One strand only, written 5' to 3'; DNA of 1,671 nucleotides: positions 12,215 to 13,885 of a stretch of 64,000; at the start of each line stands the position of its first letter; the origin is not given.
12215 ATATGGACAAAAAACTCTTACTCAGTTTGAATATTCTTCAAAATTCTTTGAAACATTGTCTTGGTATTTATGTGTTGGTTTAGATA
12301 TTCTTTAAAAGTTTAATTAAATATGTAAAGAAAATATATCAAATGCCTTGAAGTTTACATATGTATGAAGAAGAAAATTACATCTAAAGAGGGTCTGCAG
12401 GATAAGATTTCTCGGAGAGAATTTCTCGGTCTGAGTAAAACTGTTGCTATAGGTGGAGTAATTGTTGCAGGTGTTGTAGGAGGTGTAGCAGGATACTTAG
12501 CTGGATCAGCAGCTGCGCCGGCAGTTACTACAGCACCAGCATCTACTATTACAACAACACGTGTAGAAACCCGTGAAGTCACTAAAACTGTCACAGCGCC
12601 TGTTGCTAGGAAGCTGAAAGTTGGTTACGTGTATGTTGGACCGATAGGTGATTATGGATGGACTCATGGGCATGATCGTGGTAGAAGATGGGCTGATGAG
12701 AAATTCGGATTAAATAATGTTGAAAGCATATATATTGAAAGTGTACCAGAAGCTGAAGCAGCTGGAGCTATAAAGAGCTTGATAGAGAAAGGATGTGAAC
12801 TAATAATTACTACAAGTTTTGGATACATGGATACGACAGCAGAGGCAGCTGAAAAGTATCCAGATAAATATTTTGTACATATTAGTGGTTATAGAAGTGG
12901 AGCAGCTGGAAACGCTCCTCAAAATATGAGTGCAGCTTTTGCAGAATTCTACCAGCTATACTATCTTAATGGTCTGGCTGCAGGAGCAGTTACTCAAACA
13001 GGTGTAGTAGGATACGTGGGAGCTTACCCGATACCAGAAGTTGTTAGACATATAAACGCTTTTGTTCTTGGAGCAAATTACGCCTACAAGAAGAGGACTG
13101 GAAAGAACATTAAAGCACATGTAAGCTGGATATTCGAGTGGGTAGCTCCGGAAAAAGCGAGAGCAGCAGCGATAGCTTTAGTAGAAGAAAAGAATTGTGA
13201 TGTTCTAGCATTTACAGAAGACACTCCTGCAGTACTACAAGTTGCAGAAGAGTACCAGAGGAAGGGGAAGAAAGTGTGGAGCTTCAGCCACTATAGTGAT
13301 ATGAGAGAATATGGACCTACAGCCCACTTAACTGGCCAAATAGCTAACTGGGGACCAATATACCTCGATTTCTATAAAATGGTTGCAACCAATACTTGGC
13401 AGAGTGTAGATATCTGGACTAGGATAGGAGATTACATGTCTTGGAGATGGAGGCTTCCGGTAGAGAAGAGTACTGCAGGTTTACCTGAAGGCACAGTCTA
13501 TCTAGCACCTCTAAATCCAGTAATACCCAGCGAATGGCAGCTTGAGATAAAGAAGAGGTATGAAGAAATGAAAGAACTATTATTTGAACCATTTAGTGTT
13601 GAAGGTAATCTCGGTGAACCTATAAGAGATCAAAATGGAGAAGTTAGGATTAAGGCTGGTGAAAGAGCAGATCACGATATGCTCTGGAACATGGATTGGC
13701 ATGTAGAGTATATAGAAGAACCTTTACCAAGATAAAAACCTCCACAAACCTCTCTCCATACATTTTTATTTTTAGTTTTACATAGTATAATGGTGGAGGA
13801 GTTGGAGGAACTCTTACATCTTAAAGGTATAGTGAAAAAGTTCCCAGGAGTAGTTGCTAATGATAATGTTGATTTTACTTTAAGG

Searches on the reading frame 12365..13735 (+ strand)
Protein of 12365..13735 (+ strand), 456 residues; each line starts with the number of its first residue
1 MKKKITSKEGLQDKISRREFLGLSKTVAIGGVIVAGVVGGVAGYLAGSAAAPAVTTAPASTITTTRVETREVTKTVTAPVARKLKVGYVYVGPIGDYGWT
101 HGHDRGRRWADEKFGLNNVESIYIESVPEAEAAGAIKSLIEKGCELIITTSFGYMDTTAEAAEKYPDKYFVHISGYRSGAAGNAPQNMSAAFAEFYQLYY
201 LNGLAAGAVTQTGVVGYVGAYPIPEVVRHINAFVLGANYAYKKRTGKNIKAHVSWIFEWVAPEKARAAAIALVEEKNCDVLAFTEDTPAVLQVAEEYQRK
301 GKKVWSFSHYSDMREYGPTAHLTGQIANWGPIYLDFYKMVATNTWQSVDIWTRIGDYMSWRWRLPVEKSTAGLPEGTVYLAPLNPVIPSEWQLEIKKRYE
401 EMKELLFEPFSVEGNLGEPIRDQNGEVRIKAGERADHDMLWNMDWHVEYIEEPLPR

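Call 3: search_protein_families(library=pfam, proteins=[window:12365-13735:+], max_evalue=0.01)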
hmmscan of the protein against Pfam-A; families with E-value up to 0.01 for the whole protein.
window:12365-13735:+ (456 aa): 1 family
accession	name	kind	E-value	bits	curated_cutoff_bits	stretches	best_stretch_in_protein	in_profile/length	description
PF02608.20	Bmp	-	2.3e-34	119.2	24.1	1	84-351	2-258/301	ABC transporter substrate-binding protein PnrA-like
